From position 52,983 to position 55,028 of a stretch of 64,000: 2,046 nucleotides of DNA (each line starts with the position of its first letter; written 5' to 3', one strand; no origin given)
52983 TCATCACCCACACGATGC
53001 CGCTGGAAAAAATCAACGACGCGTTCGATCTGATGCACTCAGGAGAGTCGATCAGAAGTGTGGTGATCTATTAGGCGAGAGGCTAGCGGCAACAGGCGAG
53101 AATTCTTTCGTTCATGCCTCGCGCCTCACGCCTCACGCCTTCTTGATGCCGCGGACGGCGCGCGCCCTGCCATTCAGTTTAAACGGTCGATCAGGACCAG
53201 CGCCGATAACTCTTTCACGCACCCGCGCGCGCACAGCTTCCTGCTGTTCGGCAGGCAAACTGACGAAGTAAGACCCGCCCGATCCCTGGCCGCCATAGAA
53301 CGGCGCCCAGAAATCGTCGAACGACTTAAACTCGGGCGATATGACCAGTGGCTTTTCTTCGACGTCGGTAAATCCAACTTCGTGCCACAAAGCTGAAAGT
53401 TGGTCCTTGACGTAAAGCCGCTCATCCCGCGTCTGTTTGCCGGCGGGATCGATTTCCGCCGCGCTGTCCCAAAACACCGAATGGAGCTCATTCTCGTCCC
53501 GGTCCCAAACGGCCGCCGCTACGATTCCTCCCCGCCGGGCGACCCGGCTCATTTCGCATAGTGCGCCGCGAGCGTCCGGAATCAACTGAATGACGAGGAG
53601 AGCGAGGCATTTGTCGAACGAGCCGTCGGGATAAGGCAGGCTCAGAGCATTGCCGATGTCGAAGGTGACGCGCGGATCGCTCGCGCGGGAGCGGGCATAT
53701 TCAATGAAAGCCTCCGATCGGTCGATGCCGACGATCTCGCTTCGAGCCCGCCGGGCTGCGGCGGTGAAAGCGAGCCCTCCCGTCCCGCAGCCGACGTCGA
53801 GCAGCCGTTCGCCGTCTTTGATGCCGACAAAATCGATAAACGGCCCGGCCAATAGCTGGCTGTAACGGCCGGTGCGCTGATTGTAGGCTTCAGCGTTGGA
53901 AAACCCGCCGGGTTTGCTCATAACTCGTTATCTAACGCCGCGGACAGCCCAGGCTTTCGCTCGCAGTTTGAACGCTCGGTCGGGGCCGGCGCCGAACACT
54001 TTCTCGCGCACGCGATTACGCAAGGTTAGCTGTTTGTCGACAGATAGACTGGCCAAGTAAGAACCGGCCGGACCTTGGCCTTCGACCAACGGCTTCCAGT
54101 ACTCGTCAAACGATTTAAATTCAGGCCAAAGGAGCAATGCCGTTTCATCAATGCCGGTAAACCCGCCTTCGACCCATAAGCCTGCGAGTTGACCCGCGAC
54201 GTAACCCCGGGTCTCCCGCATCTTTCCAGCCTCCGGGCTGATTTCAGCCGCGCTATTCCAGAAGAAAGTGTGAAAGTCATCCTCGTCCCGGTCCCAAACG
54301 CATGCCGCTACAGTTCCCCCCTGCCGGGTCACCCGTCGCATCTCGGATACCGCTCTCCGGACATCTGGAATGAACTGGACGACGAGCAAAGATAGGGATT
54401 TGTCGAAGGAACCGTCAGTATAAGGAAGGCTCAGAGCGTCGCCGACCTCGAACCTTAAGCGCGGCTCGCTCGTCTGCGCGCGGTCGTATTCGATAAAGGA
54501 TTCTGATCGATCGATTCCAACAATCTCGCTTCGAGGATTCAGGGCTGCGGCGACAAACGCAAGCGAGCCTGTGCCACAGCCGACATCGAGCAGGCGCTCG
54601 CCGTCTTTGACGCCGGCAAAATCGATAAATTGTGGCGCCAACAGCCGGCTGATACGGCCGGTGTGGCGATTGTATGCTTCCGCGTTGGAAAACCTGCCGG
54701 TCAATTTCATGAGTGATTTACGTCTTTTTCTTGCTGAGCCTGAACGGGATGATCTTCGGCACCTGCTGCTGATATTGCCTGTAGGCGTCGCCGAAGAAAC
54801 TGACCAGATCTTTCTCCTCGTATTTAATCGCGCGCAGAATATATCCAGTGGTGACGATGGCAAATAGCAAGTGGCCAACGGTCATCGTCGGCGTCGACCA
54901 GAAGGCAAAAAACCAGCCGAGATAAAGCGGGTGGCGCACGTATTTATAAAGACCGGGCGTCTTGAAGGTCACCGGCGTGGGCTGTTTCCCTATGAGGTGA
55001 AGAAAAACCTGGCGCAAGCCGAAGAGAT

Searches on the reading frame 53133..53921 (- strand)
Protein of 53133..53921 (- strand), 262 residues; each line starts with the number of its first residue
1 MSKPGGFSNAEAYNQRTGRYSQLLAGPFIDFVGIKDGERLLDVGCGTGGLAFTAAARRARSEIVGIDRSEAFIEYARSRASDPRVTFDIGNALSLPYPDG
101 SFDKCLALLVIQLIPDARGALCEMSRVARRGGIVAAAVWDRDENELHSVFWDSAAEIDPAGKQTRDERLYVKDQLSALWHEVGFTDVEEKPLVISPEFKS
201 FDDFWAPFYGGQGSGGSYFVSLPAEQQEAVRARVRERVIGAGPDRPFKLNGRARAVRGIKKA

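Call 28: search_protein_families(library=pfam, proteins=[window:53133-53921:-], max_evalue=0.001)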
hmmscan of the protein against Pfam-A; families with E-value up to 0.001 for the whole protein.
window:53133-53921:- (262 aa): 11 families
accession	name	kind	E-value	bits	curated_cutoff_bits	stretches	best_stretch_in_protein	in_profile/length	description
PF13847.12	Methyltransf_31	-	2.9e-22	79.4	27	1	34-140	1-113/145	Methyltransferase domain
PF08241.18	Methyltransf_11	-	3.8e-21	76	21.2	1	41-135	1-94/95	Methyltransferase domain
PF13649.12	Methyltransf_25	-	2.3e-19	70.3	27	1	41-132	2-97/97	Methyltransferase domain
PF01209.24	Ubie_methyltran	-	3.2e-13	50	20.1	1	30-146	41-161/233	ubiE/COQ5 methyltransferase family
PF08242.18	Methyltransf_12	-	6.7e-13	49.6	30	1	41-133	1-97/98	Methyltransferase domain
PF13489.12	Methyltransf_23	-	1e-10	42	27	1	27-188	11-163/164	Methyltransferase domain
PF01135.25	PCMT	-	2.9e-05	24.4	20.3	1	24-80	61-118/210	Protein-L-isoaspartate(D-aspartate) O-methyltransferase (PCMT)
PF07021.18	MetW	-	3.6e-05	23.9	21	1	34-131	11-105/193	Methionine biosynthesis protein MetW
PF02353.26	CMAS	-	3.8e-05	23.6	27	1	30-80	56-105/273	Mycolic acid cyclopropane synthetase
PF05175.20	MTS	-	5.2e-05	23.4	23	1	37-86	32-81/170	Methyltransferase small domain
PF06325.19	PrmA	-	0.00045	20.2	22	1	34-89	159-213/296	Ribosomal protein L11 methyltransferase (PrmA)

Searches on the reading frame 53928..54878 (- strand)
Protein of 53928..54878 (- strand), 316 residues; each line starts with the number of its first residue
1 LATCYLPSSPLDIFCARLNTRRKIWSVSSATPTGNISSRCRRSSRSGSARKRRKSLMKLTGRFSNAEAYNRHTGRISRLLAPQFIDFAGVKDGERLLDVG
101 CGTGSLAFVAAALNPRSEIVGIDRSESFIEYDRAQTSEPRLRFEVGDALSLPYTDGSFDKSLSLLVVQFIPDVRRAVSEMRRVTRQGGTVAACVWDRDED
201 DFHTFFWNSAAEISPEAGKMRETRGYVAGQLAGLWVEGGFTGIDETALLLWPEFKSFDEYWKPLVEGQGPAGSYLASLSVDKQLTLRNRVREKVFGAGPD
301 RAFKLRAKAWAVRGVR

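Call 28: search_protein_families(library=pfam, proteins=[window:53928-54878:-], max_evalue=0.001)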
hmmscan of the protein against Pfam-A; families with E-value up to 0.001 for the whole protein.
window:53928-54878:- (316 aa): 10 families
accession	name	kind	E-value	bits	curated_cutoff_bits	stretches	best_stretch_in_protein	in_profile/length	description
PF08241.18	Methyltransf_11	-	1.6e-21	77.1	21.2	1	97-191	1-94/95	Methyltransferase domain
PF13847.12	Methyltransf_31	-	3.7e-21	75.8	27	1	91-196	2-113/145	Methyltransferase domain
PF13649.12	Methyltransf_25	-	1.1e-18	68.2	27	1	97-188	2-97/97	Methyltransferase domain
PF08242.18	Methyltransf_12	-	4.5e-14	53.4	30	1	97-189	1-97/98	Methyltransferase domain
PF01209.24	Ubie_methyltran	-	1.2e-12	48.1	20.1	1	83-220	38-180/233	ubiE/COQ5 methyltransferase family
PF13489.12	Methyltransf_23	-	2.7e-07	30.9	27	1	83-198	11-122/164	Methyltransferase domain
PF05175.20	MTS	-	1.4e-05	25.2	23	1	92-142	31-81/170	Methyltransferase small domain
PF01135.25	PCMT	-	3.6e-05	24.1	20.3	1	83-135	64-117/210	Protein-L-isoaspartate(D-aspartate) O-methyltransferase (PCMT)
PF01170.24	UPF0020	-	0.00053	20.2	22.3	0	72-117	8-53/197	RMKL-like, methyltransferase domain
PF02353.26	CMAS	-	0.00057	19.7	27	1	86-136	56-105/273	Mycolic acid cyclopropane synthetase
